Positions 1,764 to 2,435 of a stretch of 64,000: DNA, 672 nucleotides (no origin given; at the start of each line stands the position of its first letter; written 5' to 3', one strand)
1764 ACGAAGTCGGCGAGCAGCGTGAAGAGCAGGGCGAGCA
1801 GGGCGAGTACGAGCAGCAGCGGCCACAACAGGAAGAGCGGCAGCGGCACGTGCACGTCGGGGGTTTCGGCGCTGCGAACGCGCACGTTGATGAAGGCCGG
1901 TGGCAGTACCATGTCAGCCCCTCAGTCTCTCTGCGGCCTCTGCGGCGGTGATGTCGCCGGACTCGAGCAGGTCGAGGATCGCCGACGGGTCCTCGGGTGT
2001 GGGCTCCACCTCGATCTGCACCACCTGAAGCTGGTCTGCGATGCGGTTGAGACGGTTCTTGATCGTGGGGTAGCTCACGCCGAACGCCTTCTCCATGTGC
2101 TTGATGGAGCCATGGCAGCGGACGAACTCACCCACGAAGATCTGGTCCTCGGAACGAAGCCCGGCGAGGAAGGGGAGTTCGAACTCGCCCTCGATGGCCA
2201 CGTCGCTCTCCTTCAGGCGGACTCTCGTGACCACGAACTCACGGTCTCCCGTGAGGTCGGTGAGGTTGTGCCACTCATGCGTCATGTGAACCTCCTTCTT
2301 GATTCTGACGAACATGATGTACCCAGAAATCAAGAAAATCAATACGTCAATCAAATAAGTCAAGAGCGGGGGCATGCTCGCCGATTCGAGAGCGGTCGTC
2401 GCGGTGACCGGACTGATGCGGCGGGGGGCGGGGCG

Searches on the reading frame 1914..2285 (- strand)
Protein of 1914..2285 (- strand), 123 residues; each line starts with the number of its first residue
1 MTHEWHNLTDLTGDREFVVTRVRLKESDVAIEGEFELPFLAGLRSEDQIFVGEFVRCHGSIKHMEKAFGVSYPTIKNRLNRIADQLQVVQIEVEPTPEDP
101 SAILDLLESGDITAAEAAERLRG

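Call 42: find_encoding_contigs(protein=window:1914-2285:-, flank=10000, max_places=4)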
Protein window:1914-2285:- (123 aa): 10 contigs read that carry it; 4 places shown.
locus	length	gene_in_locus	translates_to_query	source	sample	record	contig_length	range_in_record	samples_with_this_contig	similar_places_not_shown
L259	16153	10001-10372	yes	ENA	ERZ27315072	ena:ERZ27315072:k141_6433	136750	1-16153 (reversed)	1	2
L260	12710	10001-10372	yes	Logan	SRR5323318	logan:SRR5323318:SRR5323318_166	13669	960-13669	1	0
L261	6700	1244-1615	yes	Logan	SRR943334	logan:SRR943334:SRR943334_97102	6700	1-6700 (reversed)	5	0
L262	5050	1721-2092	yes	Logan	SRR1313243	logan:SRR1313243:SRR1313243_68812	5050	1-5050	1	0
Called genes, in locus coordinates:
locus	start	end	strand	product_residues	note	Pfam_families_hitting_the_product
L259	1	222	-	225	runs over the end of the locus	-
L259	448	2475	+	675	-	PF04536:TPM_phosphatase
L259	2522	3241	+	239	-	PF04012:PspA_IM30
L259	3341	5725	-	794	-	PF12704:MacB_PCD (weak), PF02687:FtsX, PF12704:MacB_PCD, PF02687:FtsX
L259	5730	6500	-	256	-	PF00005:ABC_tran, PF02463:SMC_N (faint), PF13304:AAA_21 (faint)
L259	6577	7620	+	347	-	PF08240:ADH_N, PF16912:Glu_dehyd_C, PF00107:ADH_zinc_N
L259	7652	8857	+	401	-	PF00155:Aminotran_1_2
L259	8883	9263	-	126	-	-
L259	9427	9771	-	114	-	-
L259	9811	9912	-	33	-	-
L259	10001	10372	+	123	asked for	PF09862:DUF2089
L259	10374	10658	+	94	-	-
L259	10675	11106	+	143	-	PF22746:SHOCT-like_DUF2089-C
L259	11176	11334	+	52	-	-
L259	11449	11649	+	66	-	-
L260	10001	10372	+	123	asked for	PF09862:DUF2089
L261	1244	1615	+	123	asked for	PF09862:DUF2089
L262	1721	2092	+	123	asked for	PF09862:DUF2089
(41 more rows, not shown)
